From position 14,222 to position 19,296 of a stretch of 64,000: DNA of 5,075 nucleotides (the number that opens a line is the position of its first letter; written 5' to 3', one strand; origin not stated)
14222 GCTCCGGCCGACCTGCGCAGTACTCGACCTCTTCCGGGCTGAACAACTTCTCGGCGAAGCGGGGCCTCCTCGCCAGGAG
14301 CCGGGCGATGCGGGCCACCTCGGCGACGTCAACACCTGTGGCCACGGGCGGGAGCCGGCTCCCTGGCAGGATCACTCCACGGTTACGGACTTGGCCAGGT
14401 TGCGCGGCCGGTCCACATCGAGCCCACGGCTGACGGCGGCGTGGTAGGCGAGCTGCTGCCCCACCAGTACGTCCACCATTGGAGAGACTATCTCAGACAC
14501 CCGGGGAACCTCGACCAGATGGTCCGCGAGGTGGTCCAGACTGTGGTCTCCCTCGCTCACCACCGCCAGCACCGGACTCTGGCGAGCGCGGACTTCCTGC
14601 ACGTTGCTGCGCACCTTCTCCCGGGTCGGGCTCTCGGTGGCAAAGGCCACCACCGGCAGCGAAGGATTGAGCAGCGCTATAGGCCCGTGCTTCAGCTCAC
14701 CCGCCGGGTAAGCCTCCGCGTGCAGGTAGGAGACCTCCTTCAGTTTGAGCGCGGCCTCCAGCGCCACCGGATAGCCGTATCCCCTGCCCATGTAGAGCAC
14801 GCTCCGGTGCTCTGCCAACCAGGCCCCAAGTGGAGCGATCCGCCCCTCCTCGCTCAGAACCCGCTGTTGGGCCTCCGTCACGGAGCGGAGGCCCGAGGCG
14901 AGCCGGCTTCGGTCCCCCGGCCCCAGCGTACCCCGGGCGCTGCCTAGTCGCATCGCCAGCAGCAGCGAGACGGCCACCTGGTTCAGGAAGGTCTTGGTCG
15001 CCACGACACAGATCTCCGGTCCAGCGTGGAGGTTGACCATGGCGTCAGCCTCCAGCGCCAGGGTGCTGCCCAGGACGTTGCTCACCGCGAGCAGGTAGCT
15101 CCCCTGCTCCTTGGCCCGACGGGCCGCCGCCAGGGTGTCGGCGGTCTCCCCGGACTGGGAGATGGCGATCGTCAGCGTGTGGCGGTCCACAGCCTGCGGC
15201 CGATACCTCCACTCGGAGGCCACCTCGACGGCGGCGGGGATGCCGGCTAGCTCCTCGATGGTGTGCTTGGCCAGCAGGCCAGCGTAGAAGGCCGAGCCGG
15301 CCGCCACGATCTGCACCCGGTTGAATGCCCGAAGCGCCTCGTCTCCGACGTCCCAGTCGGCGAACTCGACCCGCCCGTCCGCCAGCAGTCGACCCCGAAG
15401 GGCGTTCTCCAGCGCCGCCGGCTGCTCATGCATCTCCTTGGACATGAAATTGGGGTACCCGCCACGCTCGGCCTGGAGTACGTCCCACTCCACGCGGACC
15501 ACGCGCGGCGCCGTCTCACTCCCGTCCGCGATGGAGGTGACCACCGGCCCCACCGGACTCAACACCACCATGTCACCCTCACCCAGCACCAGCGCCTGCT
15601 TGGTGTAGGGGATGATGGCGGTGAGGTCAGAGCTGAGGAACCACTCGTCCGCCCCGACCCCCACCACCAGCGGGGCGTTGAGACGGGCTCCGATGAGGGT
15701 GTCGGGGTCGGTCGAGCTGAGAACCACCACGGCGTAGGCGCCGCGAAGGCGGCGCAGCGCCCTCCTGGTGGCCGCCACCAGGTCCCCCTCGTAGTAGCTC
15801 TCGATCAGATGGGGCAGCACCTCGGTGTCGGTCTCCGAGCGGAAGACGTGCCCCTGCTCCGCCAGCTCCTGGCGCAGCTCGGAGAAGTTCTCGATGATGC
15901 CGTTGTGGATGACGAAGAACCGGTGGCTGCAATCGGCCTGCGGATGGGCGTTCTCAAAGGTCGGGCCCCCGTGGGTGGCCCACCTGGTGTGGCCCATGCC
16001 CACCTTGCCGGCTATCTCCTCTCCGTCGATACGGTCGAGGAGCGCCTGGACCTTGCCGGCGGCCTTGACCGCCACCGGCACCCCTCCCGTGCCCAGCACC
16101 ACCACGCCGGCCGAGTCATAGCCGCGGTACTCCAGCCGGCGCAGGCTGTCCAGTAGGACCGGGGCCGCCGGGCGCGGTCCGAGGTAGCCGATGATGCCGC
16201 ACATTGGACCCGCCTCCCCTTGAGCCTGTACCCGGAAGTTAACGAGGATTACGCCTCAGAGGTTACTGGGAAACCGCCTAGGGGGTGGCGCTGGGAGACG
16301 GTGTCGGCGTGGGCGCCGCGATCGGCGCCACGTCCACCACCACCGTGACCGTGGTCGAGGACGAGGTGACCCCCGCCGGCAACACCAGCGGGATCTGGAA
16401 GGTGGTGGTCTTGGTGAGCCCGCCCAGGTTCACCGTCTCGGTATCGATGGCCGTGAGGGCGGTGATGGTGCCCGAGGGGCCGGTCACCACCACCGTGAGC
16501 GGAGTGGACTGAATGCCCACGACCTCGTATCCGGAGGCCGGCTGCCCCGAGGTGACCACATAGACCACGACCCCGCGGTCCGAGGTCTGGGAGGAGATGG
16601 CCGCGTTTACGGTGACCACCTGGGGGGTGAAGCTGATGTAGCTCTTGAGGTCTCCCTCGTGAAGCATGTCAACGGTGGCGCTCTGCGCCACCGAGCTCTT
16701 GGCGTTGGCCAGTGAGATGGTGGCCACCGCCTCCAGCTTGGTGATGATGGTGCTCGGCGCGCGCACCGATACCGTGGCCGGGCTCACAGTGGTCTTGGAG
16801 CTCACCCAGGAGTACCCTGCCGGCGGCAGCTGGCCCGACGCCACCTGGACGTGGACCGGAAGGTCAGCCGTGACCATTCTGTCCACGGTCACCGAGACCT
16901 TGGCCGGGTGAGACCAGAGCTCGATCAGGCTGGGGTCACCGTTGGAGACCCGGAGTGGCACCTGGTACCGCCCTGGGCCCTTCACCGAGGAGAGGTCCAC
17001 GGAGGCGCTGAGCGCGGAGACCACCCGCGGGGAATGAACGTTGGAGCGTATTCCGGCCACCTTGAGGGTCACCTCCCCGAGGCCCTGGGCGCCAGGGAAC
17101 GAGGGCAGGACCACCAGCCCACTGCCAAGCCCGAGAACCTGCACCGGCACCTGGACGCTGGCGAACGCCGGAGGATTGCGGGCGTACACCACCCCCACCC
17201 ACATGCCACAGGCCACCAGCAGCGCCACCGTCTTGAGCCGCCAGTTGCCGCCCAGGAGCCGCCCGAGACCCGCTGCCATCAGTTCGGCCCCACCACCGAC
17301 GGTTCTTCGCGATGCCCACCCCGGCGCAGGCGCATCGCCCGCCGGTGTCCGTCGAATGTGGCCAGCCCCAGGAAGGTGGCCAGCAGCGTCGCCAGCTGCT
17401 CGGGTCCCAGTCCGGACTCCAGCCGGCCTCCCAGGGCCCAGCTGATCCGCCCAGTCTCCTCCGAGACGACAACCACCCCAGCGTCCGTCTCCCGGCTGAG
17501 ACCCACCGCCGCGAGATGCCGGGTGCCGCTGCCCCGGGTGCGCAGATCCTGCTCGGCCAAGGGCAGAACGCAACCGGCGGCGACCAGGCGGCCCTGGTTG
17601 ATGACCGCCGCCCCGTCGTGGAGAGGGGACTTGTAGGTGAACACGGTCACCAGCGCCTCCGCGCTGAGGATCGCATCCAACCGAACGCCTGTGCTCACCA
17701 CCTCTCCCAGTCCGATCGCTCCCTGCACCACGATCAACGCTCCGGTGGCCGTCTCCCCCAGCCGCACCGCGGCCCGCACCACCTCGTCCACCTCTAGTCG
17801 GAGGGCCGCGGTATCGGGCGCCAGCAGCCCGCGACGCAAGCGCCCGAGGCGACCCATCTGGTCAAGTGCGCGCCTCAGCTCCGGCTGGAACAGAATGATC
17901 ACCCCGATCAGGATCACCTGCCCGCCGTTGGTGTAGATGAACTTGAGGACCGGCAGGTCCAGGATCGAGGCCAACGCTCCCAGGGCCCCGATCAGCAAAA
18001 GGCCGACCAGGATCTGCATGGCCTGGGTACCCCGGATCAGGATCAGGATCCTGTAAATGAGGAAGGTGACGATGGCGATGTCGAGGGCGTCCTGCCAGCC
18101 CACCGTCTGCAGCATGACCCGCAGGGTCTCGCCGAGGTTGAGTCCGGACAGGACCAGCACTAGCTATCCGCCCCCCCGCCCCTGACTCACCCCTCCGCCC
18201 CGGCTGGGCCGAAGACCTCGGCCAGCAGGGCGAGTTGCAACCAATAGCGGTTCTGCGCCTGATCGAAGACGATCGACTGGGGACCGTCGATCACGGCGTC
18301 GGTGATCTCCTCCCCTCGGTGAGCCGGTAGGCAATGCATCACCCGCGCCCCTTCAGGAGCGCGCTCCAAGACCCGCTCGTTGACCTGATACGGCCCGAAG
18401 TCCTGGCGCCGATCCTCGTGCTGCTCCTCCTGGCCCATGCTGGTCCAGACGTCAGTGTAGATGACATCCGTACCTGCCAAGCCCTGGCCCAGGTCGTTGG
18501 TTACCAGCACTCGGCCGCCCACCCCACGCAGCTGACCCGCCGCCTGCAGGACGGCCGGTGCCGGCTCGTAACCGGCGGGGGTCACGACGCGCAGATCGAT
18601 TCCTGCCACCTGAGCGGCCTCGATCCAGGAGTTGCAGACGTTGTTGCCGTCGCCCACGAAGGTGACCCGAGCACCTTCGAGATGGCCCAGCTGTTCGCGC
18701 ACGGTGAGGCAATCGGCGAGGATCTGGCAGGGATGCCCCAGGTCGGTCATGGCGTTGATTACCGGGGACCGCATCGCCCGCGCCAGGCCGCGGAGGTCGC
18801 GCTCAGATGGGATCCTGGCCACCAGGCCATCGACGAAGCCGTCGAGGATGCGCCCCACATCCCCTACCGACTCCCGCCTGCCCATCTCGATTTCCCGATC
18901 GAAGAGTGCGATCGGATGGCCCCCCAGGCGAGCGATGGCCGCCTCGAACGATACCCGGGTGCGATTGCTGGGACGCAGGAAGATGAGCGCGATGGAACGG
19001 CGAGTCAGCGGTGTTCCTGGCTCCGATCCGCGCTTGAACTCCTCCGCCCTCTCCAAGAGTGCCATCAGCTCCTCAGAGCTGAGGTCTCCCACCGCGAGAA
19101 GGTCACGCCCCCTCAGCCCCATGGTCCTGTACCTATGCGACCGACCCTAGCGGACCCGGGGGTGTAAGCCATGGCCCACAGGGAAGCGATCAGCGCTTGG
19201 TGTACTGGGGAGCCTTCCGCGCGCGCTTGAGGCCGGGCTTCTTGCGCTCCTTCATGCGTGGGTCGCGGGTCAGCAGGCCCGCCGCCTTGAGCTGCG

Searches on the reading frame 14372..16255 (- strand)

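Call 7: search_protein_families(library=pfam, proteins=[window:14372-16255:-])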
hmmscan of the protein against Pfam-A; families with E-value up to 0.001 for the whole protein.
window:14372-16255:- (627 aa): 3 families
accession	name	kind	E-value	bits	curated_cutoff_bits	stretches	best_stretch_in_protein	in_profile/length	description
PF01380.27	SIS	-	5.5e-46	156.1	25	2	312-435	6-130/131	SIS domain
PF13522.11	GATase_6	-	2.4e-20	73.3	27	1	82-201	9-121/130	Glutamine amidotransferase domain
PF13537.11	GATase_7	-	1.9e-15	57.4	25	1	105-214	15-121/123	Glutamine amidotransferase domain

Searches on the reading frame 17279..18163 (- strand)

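Call 7: search_protein_families(library=pfam, proteins=[window:17279-18163:-])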
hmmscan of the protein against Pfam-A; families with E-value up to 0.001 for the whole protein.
window:17279-18163:- (294 aa): 2 families
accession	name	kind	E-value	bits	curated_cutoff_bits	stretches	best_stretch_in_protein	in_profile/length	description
PF02457.21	DAC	-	3.8e-35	120.5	27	1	130-247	2-118/119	DisA bacterial checkpoint controller nucleotide-binding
PF19293.4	CdaA_N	-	2.9e-05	24.6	23.8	1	18-95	2-80/81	CdaA N-terminal transmembrane domain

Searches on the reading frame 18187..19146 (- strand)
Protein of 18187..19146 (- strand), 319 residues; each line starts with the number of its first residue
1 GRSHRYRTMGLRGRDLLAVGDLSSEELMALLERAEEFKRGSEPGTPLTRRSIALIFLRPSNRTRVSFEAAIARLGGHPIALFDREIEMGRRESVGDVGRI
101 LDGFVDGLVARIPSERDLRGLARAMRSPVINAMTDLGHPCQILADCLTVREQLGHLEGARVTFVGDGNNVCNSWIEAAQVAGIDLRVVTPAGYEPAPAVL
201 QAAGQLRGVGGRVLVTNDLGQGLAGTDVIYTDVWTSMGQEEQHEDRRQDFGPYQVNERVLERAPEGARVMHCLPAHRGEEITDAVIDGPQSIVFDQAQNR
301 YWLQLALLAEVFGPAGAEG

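Call 9: search_protein_families(library=pfam, proteins=[window:18187-19146:-])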
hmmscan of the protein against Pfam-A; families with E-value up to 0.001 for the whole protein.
window:18187-19146:- (319 aa): 2 families
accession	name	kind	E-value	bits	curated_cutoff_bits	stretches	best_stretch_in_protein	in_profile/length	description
PF00185.30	OTCace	-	5e-53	179.8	29.4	1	158-309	2-155/157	Aspartate/ornithine carbamoyltransferase, Asp/Orn binding domain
PF02729.26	OTCace_N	-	2.4e-38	132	29.9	1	14-151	1-148/148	Aspartate/ornithine carbamoyltransferase, carbamoyl-P binding domain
